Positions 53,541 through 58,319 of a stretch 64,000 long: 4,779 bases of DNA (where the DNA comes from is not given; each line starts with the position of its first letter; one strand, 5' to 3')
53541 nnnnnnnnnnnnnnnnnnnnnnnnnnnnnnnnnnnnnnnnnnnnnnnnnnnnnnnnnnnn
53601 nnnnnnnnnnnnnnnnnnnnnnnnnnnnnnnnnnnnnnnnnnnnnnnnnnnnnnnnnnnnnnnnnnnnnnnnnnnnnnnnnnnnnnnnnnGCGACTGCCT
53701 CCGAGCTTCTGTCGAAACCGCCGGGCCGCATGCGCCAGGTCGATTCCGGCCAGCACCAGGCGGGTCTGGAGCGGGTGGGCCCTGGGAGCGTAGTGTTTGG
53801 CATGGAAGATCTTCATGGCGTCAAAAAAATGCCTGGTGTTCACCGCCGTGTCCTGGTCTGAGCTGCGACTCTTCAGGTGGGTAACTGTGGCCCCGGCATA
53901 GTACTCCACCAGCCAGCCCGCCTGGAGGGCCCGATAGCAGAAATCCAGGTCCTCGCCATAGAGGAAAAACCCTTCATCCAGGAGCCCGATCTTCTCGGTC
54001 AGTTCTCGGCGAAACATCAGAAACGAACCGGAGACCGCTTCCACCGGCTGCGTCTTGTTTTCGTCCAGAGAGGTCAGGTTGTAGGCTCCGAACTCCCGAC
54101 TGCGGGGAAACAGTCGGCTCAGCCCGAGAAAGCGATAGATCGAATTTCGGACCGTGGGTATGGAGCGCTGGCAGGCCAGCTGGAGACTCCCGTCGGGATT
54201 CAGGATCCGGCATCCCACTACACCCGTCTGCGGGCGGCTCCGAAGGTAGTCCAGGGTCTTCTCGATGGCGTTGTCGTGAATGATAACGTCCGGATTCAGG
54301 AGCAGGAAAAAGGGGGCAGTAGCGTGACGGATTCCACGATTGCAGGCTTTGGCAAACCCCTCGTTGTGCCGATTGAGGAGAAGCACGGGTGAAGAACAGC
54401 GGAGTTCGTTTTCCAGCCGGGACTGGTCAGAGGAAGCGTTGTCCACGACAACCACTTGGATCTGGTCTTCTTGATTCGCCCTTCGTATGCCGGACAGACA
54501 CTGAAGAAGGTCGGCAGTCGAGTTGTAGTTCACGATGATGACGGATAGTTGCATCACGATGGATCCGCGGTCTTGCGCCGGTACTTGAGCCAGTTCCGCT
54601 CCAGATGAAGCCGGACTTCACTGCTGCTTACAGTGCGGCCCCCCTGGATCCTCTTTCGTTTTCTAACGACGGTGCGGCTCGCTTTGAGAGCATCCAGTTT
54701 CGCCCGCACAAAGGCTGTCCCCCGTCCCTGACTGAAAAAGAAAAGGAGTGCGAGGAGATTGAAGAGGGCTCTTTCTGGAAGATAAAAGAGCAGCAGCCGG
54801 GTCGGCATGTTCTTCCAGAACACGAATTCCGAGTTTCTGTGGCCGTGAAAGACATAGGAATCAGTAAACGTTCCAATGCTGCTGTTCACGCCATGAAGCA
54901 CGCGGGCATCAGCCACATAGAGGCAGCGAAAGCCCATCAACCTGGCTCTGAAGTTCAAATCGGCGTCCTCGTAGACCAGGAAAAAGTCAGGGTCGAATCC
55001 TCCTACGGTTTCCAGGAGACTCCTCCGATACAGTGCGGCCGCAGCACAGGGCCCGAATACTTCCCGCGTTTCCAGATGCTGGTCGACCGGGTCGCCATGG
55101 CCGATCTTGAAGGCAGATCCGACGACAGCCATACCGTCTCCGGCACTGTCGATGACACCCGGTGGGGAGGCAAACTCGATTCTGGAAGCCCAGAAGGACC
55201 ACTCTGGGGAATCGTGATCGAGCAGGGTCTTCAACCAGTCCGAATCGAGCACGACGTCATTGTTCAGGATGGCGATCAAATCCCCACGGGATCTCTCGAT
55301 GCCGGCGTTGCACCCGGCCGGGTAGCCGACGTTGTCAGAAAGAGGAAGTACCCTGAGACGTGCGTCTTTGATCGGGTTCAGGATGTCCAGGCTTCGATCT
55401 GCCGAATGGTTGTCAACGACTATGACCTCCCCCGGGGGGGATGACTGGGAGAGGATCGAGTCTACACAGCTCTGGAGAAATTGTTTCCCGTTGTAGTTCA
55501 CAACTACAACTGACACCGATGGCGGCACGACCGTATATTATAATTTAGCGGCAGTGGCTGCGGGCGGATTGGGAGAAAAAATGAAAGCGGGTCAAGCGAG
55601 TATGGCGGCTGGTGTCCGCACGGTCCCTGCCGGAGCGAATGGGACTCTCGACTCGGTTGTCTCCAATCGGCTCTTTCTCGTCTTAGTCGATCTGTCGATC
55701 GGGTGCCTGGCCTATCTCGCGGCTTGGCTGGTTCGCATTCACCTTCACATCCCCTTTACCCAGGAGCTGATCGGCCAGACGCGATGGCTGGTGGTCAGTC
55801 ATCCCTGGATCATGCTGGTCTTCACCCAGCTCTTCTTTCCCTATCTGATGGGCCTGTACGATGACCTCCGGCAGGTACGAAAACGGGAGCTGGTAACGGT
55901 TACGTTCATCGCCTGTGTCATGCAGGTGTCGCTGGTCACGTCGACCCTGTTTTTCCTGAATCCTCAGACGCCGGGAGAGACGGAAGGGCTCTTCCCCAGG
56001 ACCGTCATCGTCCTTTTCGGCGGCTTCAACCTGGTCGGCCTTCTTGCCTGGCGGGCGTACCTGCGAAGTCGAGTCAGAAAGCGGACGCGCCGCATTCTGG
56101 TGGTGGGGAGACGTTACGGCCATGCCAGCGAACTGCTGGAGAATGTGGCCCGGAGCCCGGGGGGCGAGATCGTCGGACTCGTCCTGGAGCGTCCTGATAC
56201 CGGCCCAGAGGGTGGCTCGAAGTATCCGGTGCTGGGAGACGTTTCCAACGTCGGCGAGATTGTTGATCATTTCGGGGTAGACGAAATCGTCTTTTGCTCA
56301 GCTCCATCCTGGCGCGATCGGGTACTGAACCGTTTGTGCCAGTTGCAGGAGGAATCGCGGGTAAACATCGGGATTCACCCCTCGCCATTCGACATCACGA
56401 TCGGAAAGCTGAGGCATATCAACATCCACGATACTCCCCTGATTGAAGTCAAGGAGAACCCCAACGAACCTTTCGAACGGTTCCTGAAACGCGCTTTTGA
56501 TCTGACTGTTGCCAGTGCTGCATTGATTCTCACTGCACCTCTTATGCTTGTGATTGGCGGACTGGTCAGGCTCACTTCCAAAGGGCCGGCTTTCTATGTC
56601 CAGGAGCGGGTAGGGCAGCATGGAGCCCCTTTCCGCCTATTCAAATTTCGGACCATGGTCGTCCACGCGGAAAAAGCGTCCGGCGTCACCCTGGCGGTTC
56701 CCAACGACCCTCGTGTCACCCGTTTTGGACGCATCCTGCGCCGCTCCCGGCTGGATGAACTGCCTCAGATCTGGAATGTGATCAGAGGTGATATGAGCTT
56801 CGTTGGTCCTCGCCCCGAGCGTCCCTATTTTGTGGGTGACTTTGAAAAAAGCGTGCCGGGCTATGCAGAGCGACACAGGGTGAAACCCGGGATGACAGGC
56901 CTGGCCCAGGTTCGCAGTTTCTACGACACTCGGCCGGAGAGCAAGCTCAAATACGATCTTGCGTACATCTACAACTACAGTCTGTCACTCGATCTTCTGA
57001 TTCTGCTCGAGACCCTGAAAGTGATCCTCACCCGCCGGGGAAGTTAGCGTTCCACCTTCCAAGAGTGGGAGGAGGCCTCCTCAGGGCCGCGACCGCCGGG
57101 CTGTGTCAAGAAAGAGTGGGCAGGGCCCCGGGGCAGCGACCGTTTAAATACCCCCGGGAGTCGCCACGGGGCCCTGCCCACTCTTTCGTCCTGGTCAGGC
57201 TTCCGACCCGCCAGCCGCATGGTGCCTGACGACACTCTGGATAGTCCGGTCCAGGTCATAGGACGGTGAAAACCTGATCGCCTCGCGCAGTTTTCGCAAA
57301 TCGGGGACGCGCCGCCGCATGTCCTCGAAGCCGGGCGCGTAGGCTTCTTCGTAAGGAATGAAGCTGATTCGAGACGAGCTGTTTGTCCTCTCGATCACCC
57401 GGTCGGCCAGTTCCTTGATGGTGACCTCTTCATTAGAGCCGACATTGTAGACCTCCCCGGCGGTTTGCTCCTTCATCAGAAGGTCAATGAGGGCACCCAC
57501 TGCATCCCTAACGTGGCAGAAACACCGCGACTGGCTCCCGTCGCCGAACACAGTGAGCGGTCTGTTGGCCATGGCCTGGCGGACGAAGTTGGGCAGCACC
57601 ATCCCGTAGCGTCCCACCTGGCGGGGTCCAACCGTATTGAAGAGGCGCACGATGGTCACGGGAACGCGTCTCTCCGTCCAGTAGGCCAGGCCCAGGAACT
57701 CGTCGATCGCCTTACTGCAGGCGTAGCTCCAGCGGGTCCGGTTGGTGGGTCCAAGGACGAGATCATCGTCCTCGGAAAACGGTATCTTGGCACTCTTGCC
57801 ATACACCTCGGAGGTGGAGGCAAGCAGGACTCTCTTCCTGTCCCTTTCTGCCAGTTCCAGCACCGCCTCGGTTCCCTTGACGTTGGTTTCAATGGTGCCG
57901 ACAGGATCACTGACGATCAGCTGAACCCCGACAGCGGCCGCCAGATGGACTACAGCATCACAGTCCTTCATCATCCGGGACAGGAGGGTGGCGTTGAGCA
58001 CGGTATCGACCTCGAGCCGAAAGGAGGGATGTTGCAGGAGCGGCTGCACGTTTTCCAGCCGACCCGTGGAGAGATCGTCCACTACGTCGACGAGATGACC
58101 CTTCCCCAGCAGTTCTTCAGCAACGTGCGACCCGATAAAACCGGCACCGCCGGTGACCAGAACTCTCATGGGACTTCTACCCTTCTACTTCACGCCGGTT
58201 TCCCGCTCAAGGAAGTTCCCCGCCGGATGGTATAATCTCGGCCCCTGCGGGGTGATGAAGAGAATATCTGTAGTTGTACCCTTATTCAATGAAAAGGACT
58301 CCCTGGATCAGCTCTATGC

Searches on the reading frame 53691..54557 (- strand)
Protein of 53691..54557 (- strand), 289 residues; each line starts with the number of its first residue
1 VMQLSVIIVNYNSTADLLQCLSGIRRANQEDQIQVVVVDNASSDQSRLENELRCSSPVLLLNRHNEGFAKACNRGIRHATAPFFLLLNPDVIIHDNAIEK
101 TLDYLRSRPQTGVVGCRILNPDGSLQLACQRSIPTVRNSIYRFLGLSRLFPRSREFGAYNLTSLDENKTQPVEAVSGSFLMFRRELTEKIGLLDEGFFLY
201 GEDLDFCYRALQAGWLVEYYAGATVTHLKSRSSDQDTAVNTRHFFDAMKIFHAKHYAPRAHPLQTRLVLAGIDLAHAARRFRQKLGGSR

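Call 6: search_protein_families(library=pfam, max_evalue=0.01, proteins=[window:53691-54557:-])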
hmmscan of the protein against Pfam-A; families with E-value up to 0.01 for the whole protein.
window:53691-54557:- (289 aa): 5 families
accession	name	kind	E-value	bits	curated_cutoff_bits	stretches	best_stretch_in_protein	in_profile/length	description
PF13641.12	Glyco_tranf_2_3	-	5.5e-21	76.1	27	1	4-237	3-221/230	Glycosyltransferase like family 2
PF00535.33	Glycos_transf_2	-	8e-21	75.1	23.3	1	5-190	1-167/168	Glycosyl transferase family 2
PF13712.12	Glyco_tranf_2_5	-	9.4e-07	29.2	27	1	64-238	37-200/210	Glycosyltransferase like family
PF13632.12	Glyco_trans_2_3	-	9.9e-07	29.2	27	1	175-233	72-128/198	Glycosyl transferase family group 2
PF10111.15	Glyco_tranf_2_2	-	0.00024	21.1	27.3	1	25-114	21-120/276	Glycosyltransferase like family 2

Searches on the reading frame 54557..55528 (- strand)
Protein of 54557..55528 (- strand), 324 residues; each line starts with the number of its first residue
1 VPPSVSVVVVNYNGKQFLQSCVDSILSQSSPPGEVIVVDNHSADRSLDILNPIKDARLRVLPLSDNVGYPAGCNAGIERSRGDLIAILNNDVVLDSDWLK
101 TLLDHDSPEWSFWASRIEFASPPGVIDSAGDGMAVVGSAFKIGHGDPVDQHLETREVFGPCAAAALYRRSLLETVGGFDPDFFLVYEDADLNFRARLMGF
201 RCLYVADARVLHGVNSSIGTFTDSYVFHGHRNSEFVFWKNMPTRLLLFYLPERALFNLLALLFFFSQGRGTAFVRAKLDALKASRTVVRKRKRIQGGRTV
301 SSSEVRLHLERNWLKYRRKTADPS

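Call 6: search_protein_families(library=pfam, max_evalue=0.01, proteins=[window:54557-55528:-])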
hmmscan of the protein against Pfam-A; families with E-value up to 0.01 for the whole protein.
window:54557-55528:- (324 aa): 4 families
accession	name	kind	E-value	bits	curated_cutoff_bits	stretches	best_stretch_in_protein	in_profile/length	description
PF00535.33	Glycos_transf_2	-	3.6e-25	89.3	23.3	1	6-175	1-167/168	Glycosyl transferase family 2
PF13641.12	Glyco_tranf_2_3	-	6.7e-18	66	27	1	3-212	2-211/230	Glycosyltransferase like family 2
PF10111.15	Glyco_tranf_2_2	-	1.3e-08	35.2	27.3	1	6-103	3-103/276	Glycosyltransferase like family 2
PF13632.12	Glyco_trans_2_3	-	3.5e-06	27.4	27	1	85-221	2-132/198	Glycosyl transferase family group 2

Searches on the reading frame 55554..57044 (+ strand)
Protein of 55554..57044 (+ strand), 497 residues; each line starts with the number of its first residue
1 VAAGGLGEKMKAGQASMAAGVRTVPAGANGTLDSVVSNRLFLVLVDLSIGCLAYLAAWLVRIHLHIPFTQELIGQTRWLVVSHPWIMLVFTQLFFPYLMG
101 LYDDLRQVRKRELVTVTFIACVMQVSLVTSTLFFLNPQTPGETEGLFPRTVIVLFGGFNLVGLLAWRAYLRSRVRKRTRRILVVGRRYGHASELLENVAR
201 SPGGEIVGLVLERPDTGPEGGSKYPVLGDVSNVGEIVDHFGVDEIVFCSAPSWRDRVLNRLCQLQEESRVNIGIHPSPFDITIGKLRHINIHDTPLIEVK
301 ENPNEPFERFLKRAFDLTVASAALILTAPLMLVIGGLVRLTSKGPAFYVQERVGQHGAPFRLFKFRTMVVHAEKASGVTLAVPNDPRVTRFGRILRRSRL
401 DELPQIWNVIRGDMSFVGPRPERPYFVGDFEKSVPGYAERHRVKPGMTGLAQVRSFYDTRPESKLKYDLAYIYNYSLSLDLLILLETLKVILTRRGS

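Call 6: search_protein_families(library=pfam, max_evalue=0.01, proteins=[window:55554-57044:+])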
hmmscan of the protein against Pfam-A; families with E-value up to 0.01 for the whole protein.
window:55554-57044:+ (497 aa): 2 families
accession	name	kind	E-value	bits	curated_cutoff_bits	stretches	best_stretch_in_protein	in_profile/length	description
PF02397.22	Bac_transf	-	5.4e-66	222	27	1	312-492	1-178/179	Bacterial sugar transferase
PF13727.12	CoA_binding_3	-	4.8e-11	43.4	25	1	99-275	3-174/175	CoA-binding domain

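Call 79: search_protein_families(library=ncbifam, max_evalue=1e-10, proteins=[window:55554-57044:+])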
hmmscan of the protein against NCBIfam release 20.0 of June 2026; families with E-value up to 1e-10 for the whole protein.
window:55554-57044:+ (497 aa): 10 families
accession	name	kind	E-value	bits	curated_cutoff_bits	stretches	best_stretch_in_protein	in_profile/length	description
TIGR03025.1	EPS_sugtrans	subfamily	1.6e-121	406.7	295.55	1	53-496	10-443/445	exopolysaccharide biosynthesis polyprenyl glycosylphosphotransferase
TIGR03023.1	WcaJ_sugtrans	equivalog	2.9e-99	333.4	410.75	1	45-495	2-450/453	undecaprenyl-phosphate glucose phosphotransferase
TIGR03013.1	EpsB_2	subfamily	1.1e-82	278.5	393.35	1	60-497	11-442/443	TIGR03013 family XrtA/PEP-CTERM system glycosyltransferase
TIGR03022.1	WbaP_sugtrans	subfamily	2.8e-68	231.3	403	1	42-496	1-454/456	undecaprenyl-phosphate galactose phosphotransferase WbaP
NF041877.1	EPS_EpsZ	equivalog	3.7e-50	170.9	800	1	89-496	49-457/459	exopolysaccharide biosynthesis polyisoprenyl-phosphate hexose-1-phosphate transferase EpsZ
NF007518.0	PRK10124.1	equivalog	1.8e-49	168.7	684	1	157-487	117-453/464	undecaprenyl-phosphate glucose phosphotransferase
NF050817.1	PolSacchBiosHfsE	equivalog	2.7e-49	168.2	750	1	117-494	81-462/467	polysaccharide biosynthesis protein HfsE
NF052601.1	undeca_RfbP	equivalog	8.5e-46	156.2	330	1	306-493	39-237/244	undecaprenyl-phosphate galactose phosphotransferase family protein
NF011751.0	PRK15204.1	equivalog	1.2e-36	126.3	907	1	285-496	253-474/476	undecaprenyl-phosphate galactose phosphotransferase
NF045514.1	glycotran_HepC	equivalog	2.5e-25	89.1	140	1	301-421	106-211/220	heterocyst development glycosyltransferase HepC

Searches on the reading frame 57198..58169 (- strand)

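Call 6: search_protein_families(library=pfam, max_evalue=0.01, proteins=[window:57198-58169:-])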
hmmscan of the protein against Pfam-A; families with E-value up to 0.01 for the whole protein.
window:57198-58169:- (324 aa): 9 families
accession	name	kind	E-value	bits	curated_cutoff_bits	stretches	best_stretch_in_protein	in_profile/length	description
PF01370.27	Epimerase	-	1.7e-53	181.9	20.9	1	3-244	1-240/240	NAD dependent epimerase/dehydratase family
PF16363.11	GDP_Man_Dehyd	-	8.5e-53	180.4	27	1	4-311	1-330/332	GDP-mannose 4,6 dehydratase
PF02719.21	Polysacc_synt_2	-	2.1e-17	63.7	20.2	2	3-119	1-128/293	Polysaccharide biosynthesis protein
PF07993.18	NAD_binding_4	-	2.5e-13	50.2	20.1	1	58-186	77-214/258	Male sterility protein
PF04321.23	RmlD_sub_bind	-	1.2e-11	44.7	27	1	1-275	1-245/287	RmlD substrate binding domain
PF01073.25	3Beta_HSD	-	1.2e-11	44.6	22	1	4-157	1-154/280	3-beta hydroxysteroid dehydrogenase/isomerase family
PF13460.12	NAD_binding_10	-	8.6e-06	26.2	27.2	1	7-139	1-117/184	NAD(P)H-binding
PF00056.29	Ldh_1_N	-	0.0011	19.4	27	1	1-79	1-79/141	lactate/malate dehydrogenase, NAD binding domain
PF03435.24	Sacchrp_dh_NADP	-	0.005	17.6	25.1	1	8-80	5-79/129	Saccharopine dehydrogenase NADP binding domain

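Call 79: search_protein_families(library=ncbifam, max_evalue=1e-10, proteins=[window:57198-58169:-])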
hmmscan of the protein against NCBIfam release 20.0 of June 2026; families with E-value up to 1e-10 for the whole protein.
window:57198-58169:- (324 aa): 21 families
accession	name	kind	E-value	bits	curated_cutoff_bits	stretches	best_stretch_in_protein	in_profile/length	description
TIGR04180.1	EDH_00030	hypoth_equivalog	1.5e-49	168.7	475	1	3-304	1-296/297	NAD-dependent 4,6-dehydratase LegB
TIGR01181.1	dTDP_gluc_dehyt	equivalog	1.4e-45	155.8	365.1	1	2-316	1-310/321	dTDP-glucose 4,6-dehydratase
NF008872.0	PRK11908.1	equivalog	3e-41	141.6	294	1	2-317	3-335/349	bifunctional UDP-4-keto-pentose/UDP-xylose synthase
NF005998.1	PRK08125.1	equivalog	2.6e-36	125.2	777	1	2-314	317-646/649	bifunctional UDP-4-amino-4-deoxy-L-arabinose formyltransferase/UDP-glucuronic acid oxidase ArnA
TIGR01179.1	galE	equivalog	1.4e-35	122.7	262.3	1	2-316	1-324/332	UDP-glucose 4-epimerase GalE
TIGR02197.1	heptose_epim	equivalog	1.2e-28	100.2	274.6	1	3-316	1-312/316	ADP-glyceromanno-heptose 6-epimerase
NF007582.0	PRK10217.1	equivalog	9.6e-25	87.4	698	1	2-250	3-258/355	dTDP-glucose 4,6-dehydratase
NF007490.0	PRK10084.1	subfamily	1.1e-24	87.1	649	1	1-315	1-332/361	dTDP-glucose 4,6-dehydratase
NF011728.1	PRK15181.1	equivalog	8.7e-21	74.3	760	1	2-314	17-334/348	Vi polysaccharide biosynthesis UDP-N-acetylglucosaminuronic acid C-4 epimerase TviC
NF007956.0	PRK10675.1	subfamily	9.8e-20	70.9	394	1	1-249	1-267/338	UDP-glucose 4-epimerase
TIGR03466.1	HpnA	hypoth_equivalog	2.9e-17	62.6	367.65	1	1-278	1-262/327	hopanoid-associated sugar epimerase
NF042422.1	oxyalk_red_OleD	equivalog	2.1e-16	60.2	580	1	1-280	1-268/329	2-alkyl-3-oxoalkanoate reductase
NF043036.1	ErythonDh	equivalog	7.6e-16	58.2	325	1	1-163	1-163/321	D-erythronate dehydrogenase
TIGR02622.1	CDP_4_6_dhtase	equivalog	9.4e-15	54.6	278.45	1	2-318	6-331/352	CDP-glucose 4,6-dehydratase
TIGR01746.1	Thioester-redct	subfamily_domain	1.5e-14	54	213.35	1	64-260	83-279/371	thioester reductase domain-containing protein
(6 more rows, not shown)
